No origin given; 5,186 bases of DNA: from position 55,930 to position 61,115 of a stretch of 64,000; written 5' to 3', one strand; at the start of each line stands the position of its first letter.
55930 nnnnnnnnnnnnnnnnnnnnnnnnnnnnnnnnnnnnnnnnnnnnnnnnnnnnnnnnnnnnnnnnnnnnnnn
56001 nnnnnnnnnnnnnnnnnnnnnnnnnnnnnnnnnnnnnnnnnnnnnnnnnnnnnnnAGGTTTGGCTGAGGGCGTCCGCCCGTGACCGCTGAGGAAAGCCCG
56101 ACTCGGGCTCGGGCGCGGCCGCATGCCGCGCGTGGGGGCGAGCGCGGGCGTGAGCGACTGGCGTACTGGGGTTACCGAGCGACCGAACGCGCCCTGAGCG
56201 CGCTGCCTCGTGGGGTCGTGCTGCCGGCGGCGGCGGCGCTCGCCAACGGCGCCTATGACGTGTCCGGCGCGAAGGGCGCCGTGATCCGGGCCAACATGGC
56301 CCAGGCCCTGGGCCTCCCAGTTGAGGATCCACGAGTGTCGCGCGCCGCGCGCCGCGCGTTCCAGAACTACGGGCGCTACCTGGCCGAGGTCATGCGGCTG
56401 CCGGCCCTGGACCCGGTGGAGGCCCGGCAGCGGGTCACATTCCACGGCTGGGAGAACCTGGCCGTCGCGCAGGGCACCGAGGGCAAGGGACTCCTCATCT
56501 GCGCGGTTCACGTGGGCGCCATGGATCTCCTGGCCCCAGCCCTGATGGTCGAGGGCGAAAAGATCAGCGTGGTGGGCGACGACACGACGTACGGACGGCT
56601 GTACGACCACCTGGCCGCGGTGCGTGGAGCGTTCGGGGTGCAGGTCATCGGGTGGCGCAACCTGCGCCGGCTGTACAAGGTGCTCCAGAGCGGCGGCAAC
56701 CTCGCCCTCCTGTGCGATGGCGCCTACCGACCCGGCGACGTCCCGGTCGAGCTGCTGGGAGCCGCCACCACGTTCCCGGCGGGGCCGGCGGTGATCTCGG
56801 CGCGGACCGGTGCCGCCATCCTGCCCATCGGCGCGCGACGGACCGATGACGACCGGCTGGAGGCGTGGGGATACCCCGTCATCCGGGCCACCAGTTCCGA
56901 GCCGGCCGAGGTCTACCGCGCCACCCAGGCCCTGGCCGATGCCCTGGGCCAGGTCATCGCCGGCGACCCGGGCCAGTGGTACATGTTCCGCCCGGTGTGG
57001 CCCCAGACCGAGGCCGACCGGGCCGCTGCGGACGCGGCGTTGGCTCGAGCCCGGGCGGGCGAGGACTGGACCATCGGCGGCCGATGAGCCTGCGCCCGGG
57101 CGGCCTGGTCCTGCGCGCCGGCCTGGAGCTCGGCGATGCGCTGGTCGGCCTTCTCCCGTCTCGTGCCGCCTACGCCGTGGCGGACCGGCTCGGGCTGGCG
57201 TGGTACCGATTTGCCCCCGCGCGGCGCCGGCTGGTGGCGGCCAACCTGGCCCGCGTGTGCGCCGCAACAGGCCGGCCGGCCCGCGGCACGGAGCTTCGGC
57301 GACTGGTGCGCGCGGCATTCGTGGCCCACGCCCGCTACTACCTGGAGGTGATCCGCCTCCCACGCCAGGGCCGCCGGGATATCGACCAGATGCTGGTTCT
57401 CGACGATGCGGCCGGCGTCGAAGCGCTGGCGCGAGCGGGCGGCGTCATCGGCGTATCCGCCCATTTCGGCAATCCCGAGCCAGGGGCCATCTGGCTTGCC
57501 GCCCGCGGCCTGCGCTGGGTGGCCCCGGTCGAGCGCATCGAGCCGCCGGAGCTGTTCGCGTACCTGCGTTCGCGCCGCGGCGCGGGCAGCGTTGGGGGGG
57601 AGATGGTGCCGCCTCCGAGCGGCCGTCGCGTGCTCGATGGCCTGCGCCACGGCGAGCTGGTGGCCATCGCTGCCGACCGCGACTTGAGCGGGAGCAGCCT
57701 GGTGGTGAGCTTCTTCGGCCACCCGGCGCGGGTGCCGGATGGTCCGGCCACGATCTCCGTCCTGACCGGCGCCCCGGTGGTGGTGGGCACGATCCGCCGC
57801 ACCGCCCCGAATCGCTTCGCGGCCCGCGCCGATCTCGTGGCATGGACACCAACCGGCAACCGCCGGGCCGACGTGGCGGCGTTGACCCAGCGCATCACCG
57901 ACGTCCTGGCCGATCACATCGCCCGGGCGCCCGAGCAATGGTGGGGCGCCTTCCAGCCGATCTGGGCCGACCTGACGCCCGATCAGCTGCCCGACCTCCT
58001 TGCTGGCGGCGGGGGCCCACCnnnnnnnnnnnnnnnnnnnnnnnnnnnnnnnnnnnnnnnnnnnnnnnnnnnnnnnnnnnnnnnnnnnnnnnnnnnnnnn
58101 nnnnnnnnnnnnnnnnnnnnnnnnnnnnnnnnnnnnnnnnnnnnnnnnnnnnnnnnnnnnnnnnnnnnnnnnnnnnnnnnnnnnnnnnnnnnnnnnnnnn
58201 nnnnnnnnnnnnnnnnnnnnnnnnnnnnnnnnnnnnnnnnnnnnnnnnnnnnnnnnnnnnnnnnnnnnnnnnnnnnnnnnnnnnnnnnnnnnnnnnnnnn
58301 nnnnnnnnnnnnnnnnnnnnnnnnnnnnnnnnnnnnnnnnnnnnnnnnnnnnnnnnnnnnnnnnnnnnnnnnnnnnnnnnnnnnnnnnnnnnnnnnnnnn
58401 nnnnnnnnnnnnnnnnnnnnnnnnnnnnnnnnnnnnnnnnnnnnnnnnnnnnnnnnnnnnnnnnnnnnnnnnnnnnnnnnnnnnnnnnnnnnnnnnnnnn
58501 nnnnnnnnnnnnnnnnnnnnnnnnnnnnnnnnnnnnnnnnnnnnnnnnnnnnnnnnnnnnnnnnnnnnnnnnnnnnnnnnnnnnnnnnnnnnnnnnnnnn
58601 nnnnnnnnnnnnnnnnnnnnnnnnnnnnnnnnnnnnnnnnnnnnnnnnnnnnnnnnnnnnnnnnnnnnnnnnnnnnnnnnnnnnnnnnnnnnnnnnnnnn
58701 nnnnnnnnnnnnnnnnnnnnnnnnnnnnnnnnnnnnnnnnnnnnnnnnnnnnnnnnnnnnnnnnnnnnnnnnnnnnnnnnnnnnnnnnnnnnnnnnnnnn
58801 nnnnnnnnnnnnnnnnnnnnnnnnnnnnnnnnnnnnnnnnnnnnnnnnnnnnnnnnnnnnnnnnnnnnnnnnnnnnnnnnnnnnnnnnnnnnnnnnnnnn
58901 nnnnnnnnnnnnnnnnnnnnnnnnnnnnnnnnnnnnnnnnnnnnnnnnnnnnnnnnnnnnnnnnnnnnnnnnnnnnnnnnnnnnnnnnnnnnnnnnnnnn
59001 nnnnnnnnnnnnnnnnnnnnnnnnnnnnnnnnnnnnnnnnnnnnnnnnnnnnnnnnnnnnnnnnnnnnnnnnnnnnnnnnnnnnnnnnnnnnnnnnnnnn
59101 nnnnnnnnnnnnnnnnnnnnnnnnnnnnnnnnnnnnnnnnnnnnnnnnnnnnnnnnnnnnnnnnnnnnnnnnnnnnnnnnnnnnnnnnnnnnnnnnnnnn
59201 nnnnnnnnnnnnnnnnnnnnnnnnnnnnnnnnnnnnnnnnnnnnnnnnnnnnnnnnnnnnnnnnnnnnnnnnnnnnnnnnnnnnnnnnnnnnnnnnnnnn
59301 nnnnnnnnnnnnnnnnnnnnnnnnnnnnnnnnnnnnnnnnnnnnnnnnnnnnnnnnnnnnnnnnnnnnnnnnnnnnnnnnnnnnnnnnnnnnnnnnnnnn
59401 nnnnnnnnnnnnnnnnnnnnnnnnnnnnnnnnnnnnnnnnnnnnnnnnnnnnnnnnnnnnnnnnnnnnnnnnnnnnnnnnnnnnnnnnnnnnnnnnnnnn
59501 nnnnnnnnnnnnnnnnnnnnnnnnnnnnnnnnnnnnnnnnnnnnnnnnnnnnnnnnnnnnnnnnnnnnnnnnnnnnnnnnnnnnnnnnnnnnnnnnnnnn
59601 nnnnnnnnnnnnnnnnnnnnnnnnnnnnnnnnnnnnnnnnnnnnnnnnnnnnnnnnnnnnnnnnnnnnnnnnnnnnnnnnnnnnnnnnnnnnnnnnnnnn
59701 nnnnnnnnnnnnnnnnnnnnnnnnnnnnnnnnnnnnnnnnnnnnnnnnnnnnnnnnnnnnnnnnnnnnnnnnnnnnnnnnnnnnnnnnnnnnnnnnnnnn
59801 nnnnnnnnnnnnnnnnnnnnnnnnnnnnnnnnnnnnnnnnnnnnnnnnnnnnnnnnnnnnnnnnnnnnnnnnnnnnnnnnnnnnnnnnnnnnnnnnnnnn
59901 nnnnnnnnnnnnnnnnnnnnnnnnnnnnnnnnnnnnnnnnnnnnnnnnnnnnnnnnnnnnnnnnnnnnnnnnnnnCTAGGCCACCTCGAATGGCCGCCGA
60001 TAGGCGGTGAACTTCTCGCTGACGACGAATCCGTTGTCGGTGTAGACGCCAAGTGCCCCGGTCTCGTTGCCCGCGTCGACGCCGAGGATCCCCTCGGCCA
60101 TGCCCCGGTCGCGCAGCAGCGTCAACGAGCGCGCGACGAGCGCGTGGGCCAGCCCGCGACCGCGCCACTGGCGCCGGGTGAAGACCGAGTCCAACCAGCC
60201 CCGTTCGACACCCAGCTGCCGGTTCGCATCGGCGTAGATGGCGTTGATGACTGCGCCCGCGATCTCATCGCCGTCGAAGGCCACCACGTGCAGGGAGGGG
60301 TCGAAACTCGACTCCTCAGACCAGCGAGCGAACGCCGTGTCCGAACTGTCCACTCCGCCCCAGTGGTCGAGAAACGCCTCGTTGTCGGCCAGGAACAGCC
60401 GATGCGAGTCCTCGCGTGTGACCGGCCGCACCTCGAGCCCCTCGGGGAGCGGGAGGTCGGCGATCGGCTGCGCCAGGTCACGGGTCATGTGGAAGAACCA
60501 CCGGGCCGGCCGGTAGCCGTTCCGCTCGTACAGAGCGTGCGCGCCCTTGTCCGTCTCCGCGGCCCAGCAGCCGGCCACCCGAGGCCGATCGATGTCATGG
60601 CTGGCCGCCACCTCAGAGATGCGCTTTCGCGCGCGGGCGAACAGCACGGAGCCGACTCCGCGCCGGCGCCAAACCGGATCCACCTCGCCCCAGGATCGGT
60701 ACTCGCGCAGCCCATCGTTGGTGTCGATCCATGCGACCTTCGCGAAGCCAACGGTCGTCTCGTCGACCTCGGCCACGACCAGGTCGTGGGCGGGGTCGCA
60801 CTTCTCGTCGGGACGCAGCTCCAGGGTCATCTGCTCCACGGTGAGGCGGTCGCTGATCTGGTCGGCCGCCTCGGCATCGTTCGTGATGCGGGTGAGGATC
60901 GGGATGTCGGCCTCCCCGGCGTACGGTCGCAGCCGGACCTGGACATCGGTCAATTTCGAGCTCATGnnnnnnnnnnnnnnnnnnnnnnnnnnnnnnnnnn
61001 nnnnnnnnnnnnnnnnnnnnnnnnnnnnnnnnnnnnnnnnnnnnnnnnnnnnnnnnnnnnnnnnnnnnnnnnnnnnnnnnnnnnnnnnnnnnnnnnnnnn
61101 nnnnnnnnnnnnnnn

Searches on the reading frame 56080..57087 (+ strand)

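Call 42: search_protein_families(library=pfam, proteins=[window:56080-57087:+], max_evalue=0.0001)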
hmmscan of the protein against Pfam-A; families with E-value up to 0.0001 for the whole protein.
window:56080-57087:+ (335 aa): 1 family
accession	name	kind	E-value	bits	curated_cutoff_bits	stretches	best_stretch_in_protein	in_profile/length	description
PF03279.18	Lip_A_acyltrans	-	1.4e-33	116.8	22.3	1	29-307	16-293/295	Bacterial lipid A biosynthesis acyltransferase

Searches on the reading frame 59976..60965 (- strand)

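Call 42: search_protein_families(library=pfam, proteins=[window:59976-60965:-], max_evalue=0.0001)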
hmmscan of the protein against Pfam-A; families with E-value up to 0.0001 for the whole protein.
window:59976-60965:- (329 aa): 5 families
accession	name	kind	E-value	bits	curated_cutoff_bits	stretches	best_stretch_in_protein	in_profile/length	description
PF00583.31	Acetyltransf_1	-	1.2e-18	67.9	20.7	2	210-313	19-116/116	Acetyltransferase (GNAT) family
PF13508.13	Acetyltransf_7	-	9.7e-18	64.8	27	2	60-152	3-83/84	Acetyltransferase (GNAT) domain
PF13673.13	Acetyltransf_10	-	1.5e-11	44.8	23.6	1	224-317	31-111/128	Acetyltransferase (GNAT) domain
PF13527.13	Acetyltransf_9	-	1.7e-05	25.2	25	1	178-289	1-106/127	Acetyltransferase (GNAT) domain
PF08445.16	FR47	-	2.3e-05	24.7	22.1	0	255-315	21-79/86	FR47-like protein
